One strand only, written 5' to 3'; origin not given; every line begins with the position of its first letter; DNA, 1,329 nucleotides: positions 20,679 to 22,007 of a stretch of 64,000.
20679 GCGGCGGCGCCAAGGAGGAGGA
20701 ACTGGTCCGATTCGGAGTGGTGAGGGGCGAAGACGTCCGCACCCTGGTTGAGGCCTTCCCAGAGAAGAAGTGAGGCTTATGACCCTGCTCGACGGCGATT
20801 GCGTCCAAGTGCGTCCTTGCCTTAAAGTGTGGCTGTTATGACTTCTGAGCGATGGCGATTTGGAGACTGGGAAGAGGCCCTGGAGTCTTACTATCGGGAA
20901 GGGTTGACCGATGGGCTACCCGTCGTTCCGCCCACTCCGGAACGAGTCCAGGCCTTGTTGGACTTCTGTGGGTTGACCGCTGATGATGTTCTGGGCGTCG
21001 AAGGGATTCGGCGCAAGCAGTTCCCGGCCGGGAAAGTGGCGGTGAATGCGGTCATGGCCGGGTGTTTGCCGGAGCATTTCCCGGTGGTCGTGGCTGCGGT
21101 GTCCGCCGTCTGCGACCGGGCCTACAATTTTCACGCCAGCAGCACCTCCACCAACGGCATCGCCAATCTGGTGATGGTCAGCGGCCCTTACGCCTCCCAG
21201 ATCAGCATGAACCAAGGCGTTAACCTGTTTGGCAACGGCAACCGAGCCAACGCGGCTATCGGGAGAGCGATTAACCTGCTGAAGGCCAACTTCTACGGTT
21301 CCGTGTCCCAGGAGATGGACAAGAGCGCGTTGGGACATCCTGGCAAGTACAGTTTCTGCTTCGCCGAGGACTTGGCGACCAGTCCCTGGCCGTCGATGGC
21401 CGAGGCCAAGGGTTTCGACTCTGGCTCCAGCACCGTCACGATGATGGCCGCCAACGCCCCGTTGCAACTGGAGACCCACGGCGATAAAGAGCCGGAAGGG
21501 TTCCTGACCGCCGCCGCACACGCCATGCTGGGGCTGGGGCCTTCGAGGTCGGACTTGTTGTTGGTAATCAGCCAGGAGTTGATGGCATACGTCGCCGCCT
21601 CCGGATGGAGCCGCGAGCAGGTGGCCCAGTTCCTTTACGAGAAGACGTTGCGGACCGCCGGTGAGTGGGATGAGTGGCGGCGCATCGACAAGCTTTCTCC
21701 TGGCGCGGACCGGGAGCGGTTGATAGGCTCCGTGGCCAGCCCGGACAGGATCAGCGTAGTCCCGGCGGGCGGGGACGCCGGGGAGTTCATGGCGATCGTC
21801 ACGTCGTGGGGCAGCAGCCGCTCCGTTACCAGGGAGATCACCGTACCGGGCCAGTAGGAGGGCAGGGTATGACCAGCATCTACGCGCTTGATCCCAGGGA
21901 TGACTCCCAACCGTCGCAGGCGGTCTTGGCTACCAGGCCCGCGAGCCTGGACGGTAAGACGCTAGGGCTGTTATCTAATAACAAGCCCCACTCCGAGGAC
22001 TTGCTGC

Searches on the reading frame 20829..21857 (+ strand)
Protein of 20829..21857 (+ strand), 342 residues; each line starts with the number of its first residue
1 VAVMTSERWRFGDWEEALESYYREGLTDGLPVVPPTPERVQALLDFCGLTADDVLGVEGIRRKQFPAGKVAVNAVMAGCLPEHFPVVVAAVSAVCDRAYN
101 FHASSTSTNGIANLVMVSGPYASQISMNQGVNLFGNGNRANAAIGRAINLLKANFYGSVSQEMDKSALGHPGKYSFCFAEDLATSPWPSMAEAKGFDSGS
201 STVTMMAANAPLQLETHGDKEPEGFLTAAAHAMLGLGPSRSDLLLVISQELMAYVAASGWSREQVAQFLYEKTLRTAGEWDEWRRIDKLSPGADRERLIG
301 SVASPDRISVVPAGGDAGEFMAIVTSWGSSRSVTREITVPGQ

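Call 22: search_protein_families(library=pfam, proteins=[window:20829-21857:+], max_evalue=0.01)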
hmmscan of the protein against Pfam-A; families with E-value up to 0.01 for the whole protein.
window:20829-21857:+ (342 aa): 1 family
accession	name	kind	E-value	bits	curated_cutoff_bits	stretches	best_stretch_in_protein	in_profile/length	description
PF13579.12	Glyco_trans_4_4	-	0.0077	17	29.7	0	189-266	73-153/158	Glycosyl transferase 4-like domain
